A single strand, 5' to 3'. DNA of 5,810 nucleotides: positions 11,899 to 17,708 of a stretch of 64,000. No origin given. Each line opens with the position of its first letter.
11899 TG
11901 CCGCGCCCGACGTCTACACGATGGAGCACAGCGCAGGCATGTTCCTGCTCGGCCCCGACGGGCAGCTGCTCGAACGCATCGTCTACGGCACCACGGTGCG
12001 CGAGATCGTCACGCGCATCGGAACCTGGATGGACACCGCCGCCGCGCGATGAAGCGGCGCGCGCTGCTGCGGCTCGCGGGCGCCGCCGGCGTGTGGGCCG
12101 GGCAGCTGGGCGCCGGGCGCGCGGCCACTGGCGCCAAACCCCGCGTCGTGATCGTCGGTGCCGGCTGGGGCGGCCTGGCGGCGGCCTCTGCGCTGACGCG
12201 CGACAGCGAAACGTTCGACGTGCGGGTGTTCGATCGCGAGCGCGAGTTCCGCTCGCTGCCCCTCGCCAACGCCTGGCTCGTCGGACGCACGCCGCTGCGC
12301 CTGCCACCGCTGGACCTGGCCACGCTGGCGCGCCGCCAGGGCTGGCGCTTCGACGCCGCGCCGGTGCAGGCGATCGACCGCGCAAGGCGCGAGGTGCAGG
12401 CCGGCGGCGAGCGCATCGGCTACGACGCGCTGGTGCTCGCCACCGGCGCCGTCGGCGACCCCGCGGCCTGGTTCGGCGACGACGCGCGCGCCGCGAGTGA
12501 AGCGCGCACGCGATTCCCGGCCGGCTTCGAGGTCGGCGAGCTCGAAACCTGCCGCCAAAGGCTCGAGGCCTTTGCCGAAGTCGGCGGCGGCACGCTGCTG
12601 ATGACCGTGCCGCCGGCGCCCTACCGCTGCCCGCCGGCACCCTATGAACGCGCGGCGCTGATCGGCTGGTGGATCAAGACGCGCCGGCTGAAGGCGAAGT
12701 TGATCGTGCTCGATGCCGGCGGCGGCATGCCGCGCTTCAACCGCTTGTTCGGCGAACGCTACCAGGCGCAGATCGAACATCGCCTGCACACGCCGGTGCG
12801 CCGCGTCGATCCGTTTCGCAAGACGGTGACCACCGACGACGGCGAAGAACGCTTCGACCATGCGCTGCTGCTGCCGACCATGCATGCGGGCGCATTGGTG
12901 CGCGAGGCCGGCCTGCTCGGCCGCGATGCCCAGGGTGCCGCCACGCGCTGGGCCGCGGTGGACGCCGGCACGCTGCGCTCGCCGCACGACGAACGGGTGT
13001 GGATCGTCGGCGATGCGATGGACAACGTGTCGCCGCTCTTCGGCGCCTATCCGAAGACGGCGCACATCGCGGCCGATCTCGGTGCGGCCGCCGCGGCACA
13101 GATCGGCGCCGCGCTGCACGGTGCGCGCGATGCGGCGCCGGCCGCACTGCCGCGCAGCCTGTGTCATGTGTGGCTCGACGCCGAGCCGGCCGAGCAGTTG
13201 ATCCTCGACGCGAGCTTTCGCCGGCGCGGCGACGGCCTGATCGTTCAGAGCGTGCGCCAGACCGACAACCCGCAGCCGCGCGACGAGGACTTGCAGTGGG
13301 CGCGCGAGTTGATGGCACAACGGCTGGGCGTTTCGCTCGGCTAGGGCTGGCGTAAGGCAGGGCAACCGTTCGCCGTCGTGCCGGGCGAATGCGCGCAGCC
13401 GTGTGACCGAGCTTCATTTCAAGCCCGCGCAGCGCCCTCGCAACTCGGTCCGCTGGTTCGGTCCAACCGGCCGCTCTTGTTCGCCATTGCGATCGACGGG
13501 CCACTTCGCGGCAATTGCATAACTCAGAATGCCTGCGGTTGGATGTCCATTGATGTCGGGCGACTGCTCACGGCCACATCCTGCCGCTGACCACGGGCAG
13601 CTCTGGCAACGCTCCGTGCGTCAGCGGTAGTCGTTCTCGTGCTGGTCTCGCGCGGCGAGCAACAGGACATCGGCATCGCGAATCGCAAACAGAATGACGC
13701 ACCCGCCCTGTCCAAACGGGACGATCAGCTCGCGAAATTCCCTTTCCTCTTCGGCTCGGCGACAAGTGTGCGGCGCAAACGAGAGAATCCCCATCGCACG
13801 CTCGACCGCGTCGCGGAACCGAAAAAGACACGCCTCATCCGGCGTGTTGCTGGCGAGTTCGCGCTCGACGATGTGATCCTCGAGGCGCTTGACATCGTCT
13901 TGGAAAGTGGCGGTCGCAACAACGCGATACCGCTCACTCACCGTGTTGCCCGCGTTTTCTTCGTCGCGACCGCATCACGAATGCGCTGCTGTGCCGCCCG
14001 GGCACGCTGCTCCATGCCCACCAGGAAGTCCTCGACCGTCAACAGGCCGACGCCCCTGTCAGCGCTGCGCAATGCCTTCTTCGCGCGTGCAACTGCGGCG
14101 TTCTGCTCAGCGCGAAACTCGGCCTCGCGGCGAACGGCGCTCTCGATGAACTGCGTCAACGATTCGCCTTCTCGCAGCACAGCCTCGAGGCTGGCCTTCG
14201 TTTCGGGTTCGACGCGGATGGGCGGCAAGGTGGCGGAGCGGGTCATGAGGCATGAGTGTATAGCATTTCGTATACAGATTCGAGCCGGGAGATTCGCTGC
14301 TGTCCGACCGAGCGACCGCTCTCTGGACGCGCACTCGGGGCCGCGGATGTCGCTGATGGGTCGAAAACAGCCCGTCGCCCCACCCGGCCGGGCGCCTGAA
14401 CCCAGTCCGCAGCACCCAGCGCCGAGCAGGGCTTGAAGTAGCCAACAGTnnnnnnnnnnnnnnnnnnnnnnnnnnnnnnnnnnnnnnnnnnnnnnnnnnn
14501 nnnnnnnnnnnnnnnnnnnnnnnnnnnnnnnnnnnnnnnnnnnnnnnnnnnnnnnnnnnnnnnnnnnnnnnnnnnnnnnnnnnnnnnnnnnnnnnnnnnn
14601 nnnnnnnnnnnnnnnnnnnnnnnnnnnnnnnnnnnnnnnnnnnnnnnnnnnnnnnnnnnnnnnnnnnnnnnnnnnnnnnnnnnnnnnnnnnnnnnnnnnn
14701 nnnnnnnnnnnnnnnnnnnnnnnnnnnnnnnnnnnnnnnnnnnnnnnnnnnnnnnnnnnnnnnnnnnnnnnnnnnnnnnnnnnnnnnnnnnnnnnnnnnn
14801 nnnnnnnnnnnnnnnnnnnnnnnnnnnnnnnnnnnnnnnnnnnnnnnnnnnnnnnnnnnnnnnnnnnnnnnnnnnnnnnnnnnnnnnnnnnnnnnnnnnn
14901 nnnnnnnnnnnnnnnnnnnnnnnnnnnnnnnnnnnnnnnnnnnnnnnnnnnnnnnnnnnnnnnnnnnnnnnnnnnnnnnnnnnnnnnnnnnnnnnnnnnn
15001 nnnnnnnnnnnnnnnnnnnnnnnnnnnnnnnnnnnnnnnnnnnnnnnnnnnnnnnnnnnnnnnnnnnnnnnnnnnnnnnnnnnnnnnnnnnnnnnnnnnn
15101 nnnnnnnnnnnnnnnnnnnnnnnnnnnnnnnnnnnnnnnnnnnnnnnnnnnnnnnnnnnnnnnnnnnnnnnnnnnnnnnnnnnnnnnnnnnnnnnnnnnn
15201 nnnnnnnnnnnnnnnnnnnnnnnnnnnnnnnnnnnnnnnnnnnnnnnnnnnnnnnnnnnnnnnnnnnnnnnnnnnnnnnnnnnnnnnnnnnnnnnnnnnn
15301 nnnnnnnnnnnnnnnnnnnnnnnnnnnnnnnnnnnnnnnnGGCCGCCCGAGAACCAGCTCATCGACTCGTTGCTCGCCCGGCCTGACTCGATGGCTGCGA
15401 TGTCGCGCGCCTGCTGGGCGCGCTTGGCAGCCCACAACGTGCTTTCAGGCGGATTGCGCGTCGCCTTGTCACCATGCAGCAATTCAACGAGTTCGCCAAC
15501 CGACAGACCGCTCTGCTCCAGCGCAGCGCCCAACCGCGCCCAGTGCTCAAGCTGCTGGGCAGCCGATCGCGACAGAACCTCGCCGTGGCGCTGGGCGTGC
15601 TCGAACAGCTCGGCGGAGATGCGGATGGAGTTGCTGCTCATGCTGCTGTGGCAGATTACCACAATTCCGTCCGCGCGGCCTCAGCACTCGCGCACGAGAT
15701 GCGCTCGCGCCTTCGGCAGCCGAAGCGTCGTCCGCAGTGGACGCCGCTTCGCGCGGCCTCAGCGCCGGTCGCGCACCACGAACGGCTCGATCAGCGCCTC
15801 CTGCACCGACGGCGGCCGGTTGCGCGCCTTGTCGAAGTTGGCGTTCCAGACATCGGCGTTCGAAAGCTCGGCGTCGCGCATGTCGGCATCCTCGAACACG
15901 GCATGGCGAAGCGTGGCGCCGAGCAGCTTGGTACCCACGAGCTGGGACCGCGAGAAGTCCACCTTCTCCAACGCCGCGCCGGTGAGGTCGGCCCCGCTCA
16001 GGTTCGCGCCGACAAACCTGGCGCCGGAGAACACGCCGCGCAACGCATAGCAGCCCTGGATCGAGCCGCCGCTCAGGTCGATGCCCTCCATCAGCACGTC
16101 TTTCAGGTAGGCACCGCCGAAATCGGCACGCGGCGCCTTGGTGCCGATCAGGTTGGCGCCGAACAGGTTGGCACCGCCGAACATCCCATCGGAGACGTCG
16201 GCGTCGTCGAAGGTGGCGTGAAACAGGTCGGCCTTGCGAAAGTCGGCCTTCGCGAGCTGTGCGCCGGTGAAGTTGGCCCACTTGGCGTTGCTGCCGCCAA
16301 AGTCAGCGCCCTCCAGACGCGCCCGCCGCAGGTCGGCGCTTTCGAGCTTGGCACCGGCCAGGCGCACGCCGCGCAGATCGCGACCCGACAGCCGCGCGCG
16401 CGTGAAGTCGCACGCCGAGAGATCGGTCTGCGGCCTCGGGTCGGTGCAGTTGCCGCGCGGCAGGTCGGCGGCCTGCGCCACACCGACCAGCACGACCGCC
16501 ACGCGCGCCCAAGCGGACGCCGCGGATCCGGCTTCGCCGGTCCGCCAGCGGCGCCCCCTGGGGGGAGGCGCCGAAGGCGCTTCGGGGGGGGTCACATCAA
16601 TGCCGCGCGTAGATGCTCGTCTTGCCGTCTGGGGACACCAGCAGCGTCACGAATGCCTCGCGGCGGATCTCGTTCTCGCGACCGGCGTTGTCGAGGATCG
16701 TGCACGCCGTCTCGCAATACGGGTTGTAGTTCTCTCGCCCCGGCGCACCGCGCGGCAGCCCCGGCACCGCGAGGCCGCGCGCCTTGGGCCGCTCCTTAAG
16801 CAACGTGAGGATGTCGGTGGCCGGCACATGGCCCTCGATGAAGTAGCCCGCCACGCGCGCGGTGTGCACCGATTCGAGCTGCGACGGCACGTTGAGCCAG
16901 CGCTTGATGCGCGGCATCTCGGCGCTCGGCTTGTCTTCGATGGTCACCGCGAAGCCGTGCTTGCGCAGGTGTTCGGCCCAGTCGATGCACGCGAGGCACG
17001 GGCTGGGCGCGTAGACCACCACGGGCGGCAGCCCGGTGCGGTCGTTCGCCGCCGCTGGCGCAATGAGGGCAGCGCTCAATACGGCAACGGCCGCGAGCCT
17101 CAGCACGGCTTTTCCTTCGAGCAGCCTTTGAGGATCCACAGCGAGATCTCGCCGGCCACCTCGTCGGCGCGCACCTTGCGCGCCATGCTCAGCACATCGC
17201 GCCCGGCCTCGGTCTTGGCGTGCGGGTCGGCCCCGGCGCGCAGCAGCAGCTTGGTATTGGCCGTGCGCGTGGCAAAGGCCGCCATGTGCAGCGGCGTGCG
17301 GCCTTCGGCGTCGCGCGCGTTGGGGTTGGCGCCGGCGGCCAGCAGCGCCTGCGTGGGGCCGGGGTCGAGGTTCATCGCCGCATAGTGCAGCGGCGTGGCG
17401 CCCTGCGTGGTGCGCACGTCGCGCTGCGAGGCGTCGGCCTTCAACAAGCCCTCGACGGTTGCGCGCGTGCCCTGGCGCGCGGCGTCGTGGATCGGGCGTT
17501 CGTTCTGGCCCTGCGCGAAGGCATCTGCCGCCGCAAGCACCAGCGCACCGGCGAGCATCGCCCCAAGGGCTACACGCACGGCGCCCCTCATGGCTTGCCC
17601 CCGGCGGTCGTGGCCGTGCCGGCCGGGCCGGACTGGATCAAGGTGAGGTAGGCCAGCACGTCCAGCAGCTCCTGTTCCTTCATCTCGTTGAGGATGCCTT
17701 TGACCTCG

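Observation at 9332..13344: nos operon extended by TlpA-like thioredoxin, a second NosD, SCO1 and an FccB-like sulfide-dehydrogenase flavoprotein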

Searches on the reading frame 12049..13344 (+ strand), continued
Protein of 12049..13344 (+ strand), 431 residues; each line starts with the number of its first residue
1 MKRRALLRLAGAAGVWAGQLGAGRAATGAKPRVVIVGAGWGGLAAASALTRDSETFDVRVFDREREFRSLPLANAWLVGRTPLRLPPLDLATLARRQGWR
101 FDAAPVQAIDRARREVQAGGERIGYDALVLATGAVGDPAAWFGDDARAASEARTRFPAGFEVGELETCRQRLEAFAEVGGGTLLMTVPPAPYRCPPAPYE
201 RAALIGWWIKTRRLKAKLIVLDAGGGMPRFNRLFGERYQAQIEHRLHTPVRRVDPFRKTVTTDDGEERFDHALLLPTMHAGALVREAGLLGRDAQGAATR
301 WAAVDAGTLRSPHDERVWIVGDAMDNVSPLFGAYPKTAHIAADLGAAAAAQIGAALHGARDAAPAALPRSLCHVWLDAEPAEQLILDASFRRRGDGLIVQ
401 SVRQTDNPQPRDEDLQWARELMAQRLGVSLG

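Call 79: search_protein_families(library=pfam, proteins=[L079:4186-5391:+, L079:5823-7286:-, L079:7310-7891:-, L079:7908-9662:-, L079:11346-12065:+, L079:12040-13296:+, L079:13530-14048:-, L079:14080-15210:-, L079:15220-16515:-, L079:16479-17588:-], max_evalue=0.001)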
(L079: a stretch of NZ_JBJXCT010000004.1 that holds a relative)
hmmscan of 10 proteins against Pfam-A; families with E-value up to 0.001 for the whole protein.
L079:4186-5391:+ (401 aa): 8 families
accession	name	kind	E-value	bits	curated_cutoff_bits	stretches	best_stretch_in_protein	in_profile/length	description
PF09848.15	SLFN-g3_helicase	-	5.6e-31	108.5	24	1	181-397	2-232/354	Schlafen group 3, DNA/RNA helicase domain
PF01695.23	IstB_IS21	-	4.1e-06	26.9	24.1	1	180-226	92-137/238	IstB-like ATP binding protein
PF04851.21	ResIII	-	8.1e-05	23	22.5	1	159-290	3-132/164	Type III restriction enzyme, res subunit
PF00270.35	DEAD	-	9.2e-05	22.7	26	0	170-213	6-50/167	DEAD/DEAH box helicase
PF13401.12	AAA_22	-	0.00012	22.9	27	1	183-276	8-102/130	AAA domain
PF02562.22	PhoH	-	0.00012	22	27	0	170-216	11-56/205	PhoH-like protein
PF20720.3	nSTAND3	-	0.00019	21.6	27.2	1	184-214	21-51/155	Novel STAND NTPase 3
PF06414.18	Zeta_toxin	-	0.00073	19.5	22.3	0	178-203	14-39/199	Zeta toxin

L079:5823-7286:- (487 aa): 2 families
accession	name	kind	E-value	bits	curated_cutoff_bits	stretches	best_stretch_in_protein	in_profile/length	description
PF00883.26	Peptidase_M17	-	2.2e-121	405.3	25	1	169-476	1-309/310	Cytosol aminopeptidase family, catalytic domain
PF02789.23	Peptidase_M17_N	-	6.5e-19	68.6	23.4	1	19-136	2-128/129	Cytosol aminopeptidase family, N-terminal domain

L079:7310-7891:- (193 aa): 5 families
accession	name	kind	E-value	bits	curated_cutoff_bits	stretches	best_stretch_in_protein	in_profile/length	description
PF10369.15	ALS_ss_C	-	6.6e-34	116.2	23.2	1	112-186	1-74/74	Small subunit of acetolactate synthase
PF22629.2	ACT_AHAS_ss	-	1.7e-21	76.5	27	1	34-100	2-67/67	AHAS small subunit-like ACT domain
PF01842.31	ACT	-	5.6e-13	48.8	27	1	31-96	1-65/66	ACT domain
PF13710.12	ACT_5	-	2.5e-12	46.8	27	1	41-101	3-62/62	ACT domain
PF13291.12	ACT_4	-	1.2e-05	26.4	27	1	33-102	9-79/80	ACT domain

L079:7908-9662:- (584 aa): 4 families
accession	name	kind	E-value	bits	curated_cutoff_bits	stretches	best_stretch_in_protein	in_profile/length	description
PF02775.26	TPP_enzyme_C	-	2.1e-55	187.1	21.9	1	396-544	1-150/151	Thiamine pyrophosphate enzyme, C-terminal TPP binding domain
PF00205.28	TPP_enzyme_M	-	1.4e-54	183.9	30.4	1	197-332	1-137/137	Thiamine pyrophosphate enzyme, central domain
PF02776.23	TPP_enzyme_N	-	4.8e-42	142.9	26.8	1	4-119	2-118/119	Thiamine pyrophosphate enzyme, N-terminal TPP binding domain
PF01855.24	POR_N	-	9.8e-05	22.6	27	1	25-186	18-184/231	Pyruvate flavodoxin/ferredoxin oxidoreductase, thiamine diP-bdg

L079:11346-12065:+ (239 aa): 0 families

L079:12040-13296:+ (418 aa): 6 families
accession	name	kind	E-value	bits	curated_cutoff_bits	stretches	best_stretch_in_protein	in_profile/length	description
PF21706.3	FCSD_central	-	1.4e-24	86.9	27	1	175-280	8-116/116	Sulfide dehydrogenase [flavocytochrome c] flavoprotein chain, central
PF07992.20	Pyr_redox_2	-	2.8e-15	56.9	26.1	2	39-140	2-108/291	Pyridine nucleotide-disulphide oxidoreductase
PF01266.30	DAO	-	4.6e-07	30.1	27.9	1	40-73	2-33/353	FAD dependent oxidoreductase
PF09242.17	FCSD-flav_bind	-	6.9e-06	26.8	26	1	361-417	8-71/71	Flavocytochrome c sulphide dehydrogenase, flavin-binding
PF13450.12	NAD_binding_8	-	0.00037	21.1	21.9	1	42-72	1-29/68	NAD(P)-binding Rossmann-like domain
PF01946.23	Thi4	-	0.00042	20.1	26.2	1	37-71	17-50/235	Thi4 family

L079:13530-14048:- (172 aa): 6 families
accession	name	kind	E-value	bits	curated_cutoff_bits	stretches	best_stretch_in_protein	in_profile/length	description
PF00578.27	AhpC-TSA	-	1.8e-26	93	26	1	38-152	1-122/124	AhpC/TSA family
PF08534.16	Redoxin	-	9.8e-23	81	26.6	1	38-166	2-144/148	Redoxin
PF13905.12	Thioredoxin_8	-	2.3e-17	63.5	27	1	62-151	1-94/94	Thioredoxin-like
PF00085.26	Thioredoxin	-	3.6e-08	33.8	23.5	1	62-113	18-68/103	Thioredoxin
PF13098.12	Thioredoxin_2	-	5e-06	27.2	27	1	61-159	4-95/104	Thioredoxin-like domain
PF00255.25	GSHPx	-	0.00051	20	27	0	44-101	3-59/108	Glutathione peroxidase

L079:14080-15210:- (376 aa): 1 family
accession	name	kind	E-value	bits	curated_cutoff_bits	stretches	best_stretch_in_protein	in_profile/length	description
PF01960.23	ArgJ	-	4.6e-120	401.2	32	1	8-376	5-377/377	ArgJ family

L079:15220-16515:- (431 aa): 14 families
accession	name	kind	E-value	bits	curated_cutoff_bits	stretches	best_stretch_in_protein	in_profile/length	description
PF01435.24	Peptidase_M48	-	2.9e-38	132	20.3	1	69-247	4-184/186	Peptidase family M48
PF07719.23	TPR_2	-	5.1e-15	54.7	27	1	381-410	2-31/34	Tetratricopeptide repeat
PF00515.34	TPR_1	-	7.8e-14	51.3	27.8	2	380-410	1-31/34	Tetratricopeptide repeat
PF13424.12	TPR_12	-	5e-12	46.3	30.1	1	353-410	10-75/77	Tetratricopeptide repeat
PF14559.12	TPR_19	-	2.7e-09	37.7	25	1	288-331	1-44/68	Tetratricopeptide repeat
PF13414.12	TPR_11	-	3.5e-09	36.7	26.8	0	387-410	1-24/42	TPR repeat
PF13432.12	TPR_16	-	1e-08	35.9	32.7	1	359-412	10-63/65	Tetratricopeptide repeat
PF13431.12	TPR_17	-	5.2e-07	29.9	24.4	1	301-331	2-32/34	Tetratricopeptide repeat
PF25064.1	ARM_TT21_5th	-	5.7e-06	27.1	27.8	1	289-374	12-100/117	TT21 fifth ARM repeats domain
PF13181.12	TPR_8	-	9.2e-06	25.9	25.7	0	386-410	7-31/34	Tetratricopeptide repeat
PF13428.12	TPR_14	-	1.2e-05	25.9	23.5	0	383-420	4-37/44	Tetratricopeptide repeat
PF13176.12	TPR_7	-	0.00047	20.5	27.9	0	386-412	5-31/36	Tetratricopeptide repeat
PF23914.1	TPR_CcmH_CycH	-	0.00048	20.4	42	0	285-379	57-154/158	Cytochrome c-type biogenesis protein H TPR domain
PF24575.1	TPR_Slam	-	0.00074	20.3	35.2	0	272-333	41-102/104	Surface lipoprotein assembly modifier, N-terminal TPR repeats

L079:16479-17588:- (369 aa): 1 family
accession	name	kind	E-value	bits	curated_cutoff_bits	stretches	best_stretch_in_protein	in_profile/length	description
PF04055.27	Radical_SAM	-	1.4e-26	94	29.5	1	9-175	2-163/166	Radical SAM superfamily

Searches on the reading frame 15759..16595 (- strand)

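Call 16: search_protein_families(library=pfam, proteins=[window:15759-16595:-], max_evalue=0.01)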
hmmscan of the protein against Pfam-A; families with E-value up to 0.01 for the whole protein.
window:15759-16595:- (278 aa): 4 families
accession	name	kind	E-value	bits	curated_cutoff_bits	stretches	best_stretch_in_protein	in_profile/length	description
PF00805.28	Pentapeptide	-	3e-41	139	20.2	5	62-101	1-40/40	Pentapeptide repeats (8 copies)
PF13599.13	Pentapeptide_4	-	1e-19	70.8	38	3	192-256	6-70/78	Pentapeptide repeat region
PF13576.12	Pentapeptide_3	-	3e-19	69.4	27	2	64-101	1-40/48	Pentapeptide repeats (9 copies)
PF25296.1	Decapeptide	-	1.9e-07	31.3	45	1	72-135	5-68/74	Decapeptide repeat region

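Call 103: search_protein_families(library=ncbifam, proteins=[window:15759-16502:-], max_evalue=0.001)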
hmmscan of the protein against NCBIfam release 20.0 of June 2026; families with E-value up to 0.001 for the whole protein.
window:15759-16502:- (247 aa): 18 families
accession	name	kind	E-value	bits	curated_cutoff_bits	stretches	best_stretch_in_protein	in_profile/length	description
NF052603.1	penta_Alr5209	equivalog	5.1e-29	100.7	125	3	27-101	34-108/113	Alr5209 family pentapeptide repeat protein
NF047416.1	penta_HetL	equivalog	5.5e-29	101.2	260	2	31-178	68-218/218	heterocyst differentiation pentapeptide repeat protein HetL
NF011743.0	PRK15196.1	equivalog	8.8e-23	80.7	354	2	69-226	150-307/350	type III secretion system effector PipB2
NF000349.1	mfpA_AE000516.2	equivalog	3.9e-17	62.7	360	1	24-91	81-147/183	pentapeptide repeat protein MfpA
NF033086.2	penta_rpt_Qnr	equivalog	9.2e-17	61.5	240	1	60-216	45-191/211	Qnr family pentapeptide repeat protein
NF011744.0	PRK15197.1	equivalog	5.6e-16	58.6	274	2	27-144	155-268/291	SPI-2 type III secretion system effector PipB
NF000071.4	penta_rpt_QnrA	exception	3.1e-13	50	450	1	54-193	65-199/218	QnrA family quinolone resistance pentapeptide repeat protein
NF033375.2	penta_rpt_QnrE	exception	3.3e-13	50.1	480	1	64-223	26-171/214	QnrE family quinolone resistance pentapeptide repeat protein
NF000421.1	penta_rpt_QnrVC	exception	3.3e-13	50.1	460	1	58-217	49-198/218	QnrVC family quinolone resistance pentapeptide repeat protein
NF000420.1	penta_rpt_QnrB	exception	7e-13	49.1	460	1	66-223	28-171/214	QnrB family quinolone resistance pentapeptide repeat protein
NF012152.0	penta_rpt_QnrC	exception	1.9e-12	47.6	500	1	55-220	20-170/221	QnrC family quinolone resistance pentapeptide repeat protein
NF038182.1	penta_rpt_SmQnr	exception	9.7e-12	45.1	460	2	76-214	55-198/215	SmQnr family pentapeptide repeat protein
NF000056.3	penta_rpt_QnrS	exception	7.9e-11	42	460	1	28-216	18-197/218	QnrS family quinolone resistance pentapeptide repeat protein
NF000139.2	penta_rpt_QnrD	exception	2e-10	41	425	1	60-198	48-181/214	QnrD family quinolone resistance pentapeptide repeat protein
NF012151.0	penta_rpt_QnrAS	exception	3.3e-10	40.4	490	1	47-194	53-200/218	QnrAS family quinolone resistance pentapeptide repeat protein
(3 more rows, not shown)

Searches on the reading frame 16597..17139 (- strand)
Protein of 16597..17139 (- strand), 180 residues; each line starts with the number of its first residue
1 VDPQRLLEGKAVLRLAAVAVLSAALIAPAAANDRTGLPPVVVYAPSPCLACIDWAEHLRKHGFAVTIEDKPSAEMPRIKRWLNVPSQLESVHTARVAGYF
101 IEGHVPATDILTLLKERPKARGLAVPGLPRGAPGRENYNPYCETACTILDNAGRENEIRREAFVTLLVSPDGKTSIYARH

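Call 16: search_protein_families(library=pfam, proteins=[window:16597-17139:-], max_evalue=0.01)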
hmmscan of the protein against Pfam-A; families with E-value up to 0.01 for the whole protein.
window:16597-17139:- (180 aa): 1 family
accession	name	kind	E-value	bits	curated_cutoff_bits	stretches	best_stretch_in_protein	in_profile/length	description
PF04214.18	DUF411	-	9.4e-22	76.9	27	1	88-134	1-47/48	Protein of unknown function, DUF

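Call 61: search_solved_structures(query=window:16597-17139:-, max_evalue=0.01, show_alignments=1)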
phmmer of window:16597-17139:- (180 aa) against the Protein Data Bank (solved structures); distinct sequences matched with E-value up to 0.01: 1.
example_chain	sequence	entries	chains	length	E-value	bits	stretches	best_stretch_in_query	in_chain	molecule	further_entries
6wis_A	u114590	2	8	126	1.5e-20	77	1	42-137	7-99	DUF411 domain-containing protein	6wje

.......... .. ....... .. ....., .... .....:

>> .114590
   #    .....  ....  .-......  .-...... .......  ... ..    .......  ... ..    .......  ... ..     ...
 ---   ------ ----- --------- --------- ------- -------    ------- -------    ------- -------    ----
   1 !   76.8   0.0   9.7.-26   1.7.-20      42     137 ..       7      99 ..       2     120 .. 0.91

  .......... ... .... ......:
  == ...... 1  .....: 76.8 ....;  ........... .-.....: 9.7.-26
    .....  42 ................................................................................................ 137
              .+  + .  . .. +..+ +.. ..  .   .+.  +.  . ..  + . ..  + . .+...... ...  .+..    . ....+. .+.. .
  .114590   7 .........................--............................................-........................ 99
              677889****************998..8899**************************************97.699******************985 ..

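Call 103: search_protein_families(library=ncbifam, proteins=[window:16597-17139:-], max_evalue=0.001)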
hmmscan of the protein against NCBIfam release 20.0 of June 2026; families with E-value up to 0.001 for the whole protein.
window:16597-17139:- (180 aa): 0 families

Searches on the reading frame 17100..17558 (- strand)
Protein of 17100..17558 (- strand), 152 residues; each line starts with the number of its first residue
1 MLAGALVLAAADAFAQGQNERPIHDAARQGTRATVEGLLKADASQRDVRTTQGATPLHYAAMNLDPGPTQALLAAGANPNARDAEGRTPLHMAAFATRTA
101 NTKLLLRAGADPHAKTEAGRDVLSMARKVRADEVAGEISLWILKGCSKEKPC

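Call 103: search_protein_families(library=ncbifam, proteins=[window:17100-17558:-], max_evalue=0.001)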
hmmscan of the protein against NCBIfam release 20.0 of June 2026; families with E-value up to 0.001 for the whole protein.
window:17100-17558:- (152 aa): 4 families
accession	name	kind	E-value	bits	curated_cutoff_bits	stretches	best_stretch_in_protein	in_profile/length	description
NF041931.2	MzaA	equivalog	2.7e-11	43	800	1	80-134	29-83/726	MZA anti-phage system associated sigma-70 family RNA polymerase sigma factor MzaA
NF043023.1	T4SS_AnkH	equivalog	1e-10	41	600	1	34-125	14-104/467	Dot/Icm T4SS effector AnkH/LegA3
NF043029.1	T4SS_AnkY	equivalog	2.4e-10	39.5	600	1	52-126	457-531/543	Dot/Icm T4SS effector AnkY/LegA9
NF043022.1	T4SS_AnkG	equivalog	5.3e-09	35.4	500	1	15-130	326-447/455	Dot/Icm T4SS effector AnkG/AnkZ/LegA7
